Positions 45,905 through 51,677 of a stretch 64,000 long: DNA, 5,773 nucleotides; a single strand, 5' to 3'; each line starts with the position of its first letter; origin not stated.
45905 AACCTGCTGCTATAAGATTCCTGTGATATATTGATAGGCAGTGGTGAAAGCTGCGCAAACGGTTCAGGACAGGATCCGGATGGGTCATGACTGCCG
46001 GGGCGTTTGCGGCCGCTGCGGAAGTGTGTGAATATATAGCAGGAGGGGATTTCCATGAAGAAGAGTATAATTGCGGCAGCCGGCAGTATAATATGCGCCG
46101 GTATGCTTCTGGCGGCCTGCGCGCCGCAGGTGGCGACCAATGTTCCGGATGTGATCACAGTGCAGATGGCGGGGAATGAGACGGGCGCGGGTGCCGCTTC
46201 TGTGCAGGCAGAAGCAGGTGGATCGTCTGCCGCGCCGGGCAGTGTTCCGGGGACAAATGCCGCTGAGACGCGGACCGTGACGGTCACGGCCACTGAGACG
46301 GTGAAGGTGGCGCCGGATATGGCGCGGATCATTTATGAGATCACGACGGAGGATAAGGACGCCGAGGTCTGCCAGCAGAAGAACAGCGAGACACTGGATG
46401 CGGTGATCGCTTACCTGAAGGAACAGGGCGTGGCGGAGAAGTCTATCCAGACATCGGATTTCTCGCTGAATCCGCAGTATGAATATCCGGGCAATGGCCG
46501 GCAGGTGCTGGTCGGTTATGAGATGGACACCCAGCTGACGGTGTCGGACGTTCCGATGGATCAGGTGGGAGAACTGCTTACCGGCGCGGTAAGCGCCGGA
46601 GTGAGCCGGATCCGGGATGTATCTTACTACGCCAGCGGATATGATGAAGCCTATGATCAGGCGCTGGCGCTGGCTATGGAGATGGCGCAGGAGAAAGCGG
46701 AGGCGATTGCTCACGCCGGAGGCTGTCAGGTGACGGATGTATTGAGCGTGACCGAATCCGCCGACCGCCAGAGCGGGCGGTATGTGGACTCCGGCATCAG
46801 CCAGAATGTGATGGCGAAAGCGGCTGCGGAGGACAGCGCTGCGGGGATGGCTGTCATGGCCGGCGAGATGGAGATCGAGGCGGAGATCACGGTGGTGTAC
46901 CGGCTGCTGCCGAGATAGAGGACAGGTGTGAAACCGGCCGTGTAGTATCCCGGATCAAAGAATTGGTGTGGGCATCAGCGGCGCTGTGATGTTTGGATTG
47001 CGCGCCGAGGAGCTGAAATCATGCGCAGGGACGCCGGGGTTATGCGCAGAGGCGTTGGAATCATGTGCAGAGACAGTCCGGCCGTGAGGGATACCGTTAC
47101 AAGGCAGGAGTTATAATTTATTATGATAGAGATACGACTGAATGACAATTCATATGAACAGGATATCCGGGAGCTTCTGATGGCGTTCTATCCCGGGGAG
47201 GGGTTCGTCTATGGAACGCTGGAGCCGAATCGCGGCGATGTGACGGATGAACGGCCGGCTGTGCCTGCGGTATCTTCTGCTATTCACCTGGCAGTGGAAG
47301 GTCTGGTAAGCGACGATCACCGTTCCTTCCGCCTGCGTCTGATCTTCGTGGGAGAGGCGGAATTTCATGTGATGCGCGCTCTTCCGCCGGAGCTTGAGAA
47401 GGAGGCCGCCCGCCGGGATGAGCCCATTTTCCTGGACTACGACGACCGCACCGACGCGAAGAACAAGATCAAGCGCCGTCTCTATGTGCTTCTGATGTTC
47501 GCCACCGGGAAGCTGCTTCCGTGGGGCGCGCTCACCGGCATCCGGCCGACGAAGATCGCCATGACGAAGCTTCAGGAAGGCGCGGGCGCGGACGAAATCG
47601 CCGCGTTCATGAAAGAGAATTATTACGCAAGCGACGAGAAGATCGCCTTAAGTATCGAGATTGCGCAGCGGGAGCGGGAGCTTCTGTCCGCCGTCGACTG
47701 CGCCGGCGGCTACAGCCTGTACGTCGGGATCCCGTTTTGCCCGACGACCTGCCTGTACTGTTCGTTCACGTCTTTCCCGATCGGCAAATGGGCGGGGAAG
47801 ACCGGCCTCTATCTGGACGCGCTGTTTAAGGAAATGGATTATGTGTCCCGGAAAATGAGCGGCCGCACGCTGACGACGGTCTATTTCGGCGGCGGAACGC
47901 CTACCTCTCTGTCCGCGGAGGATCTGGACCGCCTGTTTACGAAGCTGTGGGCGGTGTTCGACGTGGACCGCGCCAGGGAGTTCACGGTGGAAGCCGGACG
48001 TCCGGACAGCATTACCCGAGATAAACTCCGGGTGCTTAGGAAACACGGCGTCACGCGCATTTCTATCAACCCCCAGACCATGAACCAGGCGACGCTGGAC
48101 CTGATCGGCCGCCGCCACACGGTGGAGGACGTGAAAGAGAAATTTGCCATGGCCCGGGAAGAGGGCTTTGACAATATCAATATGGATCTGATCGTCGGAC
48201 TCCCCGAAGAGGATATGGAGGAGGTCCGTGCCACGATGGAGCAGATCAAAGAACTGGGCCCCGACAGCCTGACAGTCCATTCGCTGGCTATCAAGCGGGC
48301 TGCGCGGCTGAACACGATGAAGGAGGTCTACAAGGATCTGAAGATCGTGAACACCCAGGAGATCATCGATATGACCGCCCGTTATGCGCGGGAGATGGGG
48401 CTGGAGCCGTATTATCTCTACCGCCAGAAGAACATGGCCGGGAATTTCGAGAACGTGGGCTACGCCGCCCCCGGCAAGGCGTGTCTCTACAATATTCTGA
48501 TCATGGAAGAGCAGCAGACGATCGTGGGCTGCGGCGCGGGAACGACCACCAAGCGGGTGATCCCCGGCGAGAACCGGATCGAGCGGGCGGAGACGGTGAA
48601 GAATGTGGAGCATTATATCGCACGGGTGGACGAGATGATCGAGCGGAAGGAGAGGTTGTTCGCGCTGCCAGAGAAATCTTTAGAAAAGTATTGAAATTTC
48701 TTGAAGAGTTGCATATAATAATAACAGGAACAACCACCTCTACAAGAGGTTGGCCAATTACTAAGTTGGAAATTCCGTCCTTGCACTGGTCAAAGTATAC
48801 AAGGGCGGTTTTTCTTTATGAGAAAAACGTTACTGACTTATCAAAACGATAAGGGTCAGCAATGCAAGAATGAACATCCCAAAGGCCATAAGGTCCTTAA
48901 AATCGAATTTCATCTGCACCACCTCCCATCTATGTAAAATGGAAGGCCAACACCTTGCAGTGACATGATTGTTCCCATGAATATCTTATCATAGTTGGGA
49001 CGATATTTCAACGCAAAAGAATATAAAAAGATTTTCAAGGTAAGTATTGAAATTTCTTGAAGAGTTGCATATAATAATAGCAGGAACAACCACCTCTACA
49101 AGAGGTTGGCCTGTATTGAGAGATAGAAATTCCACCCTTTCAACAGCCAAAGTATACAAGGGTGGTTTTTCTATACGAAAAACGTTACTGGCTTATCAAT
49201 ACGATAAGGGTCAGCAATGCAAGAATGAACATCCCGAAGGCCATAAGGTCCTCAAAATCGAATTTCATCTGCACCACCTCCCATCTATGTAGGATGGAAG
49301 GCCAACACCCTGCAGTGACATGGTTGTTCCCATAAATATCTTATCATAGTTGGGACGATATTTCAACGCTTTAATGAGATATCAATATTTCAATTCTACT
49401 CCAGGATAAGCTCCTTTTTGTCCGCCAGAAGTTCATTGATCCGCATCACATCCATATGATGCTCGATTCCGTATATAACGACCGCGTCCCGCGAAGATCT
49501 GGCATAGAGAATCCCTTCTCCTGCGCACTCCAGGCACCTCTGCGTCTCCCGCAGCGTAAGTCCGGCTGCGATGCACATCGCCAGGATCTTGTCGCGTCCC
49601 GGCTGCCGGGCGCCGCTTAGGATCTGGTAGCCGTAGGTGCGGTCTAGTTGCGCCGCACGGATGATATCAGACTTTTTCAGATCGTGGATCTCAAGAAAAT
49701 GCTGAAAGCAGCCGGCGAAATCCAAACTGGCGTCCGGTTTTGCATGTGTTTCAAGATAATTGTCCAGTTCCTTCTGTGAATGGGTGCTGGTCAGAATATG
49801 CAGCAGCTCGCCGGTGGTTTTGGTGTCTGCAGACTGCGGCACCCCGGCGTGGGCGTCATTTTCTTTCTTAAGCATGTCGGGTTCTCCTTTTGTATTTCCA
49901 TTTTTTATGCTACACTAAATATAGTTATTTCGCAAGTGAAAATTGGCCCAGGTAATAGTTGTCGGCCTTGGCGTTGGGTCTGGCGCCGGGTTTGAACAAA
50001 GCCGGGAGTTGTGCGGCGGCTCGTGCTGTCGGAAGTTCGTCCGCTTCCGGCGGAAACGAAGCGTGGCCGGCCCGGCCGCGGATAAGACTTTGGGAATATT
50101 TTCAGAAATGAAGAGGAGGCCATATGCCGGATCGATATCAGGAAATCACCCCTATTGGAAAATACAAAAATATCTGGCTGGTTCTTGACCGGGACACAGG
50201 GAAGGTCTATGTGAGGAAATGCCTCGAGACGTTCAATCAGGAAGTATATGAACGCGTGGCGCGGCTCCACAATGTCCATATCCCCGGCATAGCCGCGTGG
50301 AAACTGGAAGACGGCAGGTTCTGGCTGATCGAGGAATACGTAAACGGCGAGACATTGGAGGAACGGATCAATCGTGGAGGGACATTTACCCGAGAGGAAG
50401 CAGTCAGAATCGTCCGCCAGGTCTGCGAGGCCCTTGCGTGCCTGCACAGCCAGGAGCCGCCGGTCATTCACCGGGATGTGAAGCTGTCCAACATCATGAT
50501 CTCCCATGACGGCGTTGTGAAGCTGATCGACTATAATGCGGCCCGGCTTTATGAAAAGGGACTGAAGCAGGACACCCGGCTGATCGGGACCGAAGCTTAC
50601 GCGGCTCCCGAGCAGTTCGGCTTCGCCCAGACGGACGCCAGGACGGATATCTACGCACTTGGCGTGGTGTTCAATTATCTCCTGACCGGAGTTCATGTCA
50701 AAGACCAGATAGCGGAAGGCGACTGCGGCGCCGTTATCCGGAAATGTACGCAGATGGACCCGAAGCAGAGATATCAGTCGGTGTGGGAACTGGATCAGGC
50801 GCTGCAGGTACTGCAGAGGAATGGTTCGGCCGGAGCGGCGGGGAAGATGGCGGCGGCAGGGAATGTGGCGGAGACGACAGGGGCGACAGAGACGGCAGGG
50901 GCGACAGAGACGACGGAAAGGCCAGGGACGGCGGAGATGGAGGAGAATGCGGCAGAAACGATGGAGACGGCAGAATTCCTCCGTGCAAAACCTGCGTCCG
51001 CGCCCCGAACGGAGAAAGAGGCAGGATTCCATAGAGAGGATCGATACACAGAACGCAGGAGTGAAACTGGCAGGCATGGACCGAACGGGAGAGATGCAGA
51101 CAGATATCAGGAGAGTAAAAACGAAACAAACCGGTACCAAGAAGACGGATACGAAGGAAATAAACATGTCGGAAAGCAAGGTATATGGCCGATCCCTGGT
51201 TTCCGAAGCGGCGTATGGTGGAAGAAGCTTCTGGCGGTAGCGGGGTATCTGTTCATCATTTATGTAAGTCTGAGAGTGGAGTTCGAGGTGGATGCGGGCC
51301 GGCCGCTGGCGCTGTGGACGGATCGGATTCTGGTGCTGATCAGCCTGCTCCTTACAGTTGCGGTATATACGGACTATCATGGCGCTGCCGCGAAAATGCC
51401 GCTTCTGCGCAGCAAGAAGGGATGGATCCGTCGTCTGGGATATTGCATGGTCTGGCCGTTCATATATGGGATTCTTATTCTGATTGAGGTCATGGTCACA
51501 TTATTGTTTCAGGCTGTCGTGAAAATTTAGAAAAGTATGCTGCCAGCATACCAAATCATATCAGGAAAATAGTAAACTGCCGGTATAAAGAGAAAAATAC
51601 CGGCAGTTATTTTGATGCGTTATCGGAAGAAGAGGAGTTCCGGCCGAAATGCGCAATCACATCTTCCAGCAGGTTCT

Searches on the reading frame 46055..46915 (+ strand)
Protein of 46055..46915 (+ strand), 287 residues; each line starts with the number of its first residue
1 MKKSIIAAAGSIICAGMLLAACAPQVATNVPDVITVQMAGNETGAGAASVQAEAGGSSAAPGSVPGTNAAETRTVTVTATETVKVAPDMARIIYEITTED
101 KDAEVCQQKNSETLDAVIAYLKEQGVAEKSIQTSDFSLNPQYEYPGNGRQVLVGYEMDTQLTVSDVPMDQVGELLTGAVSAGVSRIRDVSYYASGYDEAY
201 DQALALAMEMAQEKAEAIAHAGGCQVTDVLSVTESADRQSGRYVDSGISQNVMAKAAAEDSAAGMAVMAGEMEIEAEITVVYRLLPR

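Call 11: search_protein_families(library=pfam, proteins=[window:46055-46915:+], max_evalue=0.0001)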
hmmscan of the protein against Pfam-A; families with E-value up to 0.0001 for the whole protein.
window:46055-46915:+ (287 aa): 1 family
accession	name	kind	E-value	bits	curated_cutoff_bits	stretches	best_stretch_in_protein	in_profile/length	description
PF04402.19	SIMPL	-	1.4e-46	159.8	25.2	1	75-282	1-205/205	Protein of unknown function (DUF541)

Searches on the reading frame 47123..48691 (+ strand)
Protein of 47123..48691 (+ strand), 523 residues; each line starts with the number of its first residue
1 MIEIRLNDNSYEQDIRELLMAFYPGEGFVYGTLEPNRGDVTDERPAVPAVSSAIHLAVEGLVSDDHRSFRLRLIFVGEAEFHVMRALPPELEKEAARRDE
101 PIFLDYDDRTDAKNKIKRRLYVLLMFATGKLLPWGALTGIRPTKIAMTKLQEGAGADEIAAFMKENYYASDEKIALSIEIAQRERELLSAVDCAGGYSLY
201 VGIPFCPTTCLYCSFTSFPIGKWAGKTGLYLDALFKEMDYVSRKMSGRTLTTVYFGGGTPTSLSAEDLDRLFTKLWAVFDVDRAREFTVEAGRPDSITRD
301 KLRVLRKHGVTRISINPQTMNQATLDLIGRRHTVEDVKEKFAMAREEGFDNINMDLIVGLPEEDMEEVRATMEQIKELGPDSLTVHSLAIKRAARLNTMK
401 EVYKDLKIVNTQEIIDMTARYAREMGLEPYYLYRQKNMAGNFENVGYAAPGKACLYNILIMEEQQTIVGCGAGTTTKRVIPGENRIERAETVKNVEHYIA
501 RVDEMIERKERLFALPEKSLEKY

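Call 11: search_protein_families(library=pfam, proteins=[window:47123-48691:+], max_evalue=0.0001)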
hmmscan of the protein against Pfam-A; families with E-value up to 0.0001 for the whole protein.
window:47123-48691:+ (523 aa): 1 family
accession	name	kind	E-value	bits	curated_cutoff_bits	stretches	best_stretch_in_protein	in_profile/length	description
PF04055.27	Radical_SAM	-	3.1e-25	89.7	29.5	1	203-374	4-165/166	Radical SAM superfamily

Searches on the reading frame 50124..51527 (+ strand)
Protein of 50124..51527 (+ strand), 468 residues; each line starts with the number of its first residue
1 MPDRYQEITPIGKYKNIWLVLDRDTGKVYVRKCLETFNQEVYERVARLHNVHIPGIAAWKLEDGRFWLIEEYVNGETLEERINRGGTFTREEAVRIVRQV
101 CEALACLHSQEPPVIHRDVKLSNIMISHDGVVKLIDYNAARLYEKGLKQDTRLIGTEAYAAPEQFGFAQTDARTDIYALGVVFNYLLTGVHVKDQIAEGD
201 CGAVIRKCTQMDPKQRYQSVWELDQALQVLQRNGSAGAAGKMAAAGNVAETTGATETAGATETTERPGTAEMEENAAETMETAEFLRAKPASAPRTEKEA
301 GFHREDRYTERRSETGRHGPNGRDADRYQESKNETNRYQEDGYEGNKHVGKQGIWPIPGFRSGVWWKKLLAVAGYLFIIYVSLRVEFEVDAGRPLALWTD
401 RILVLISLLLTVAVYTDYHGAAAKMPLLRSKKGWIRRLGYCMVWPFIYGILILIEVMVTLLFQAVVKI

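Call 11: search_protein_families(library=pfam, proteins=[window:50124-51527:+], max_evalue=0.0001)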
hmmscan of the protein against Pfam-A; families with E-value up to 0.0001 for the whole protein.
window:50124-51527:+ (468 aa): 2 families
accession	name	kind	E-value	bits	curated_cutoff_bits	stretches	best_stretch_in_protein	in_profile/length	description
PF00069.31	Pkinase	-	1.3e-32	113.7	31.7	1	12-196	10-200/263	Protein kinase domain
PF07714.23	PK_Tyr_Ser-Thr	-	2.8e-17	63.3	23.1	1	43-212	53-224/258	Protein tyrosine and serine/threonine kinase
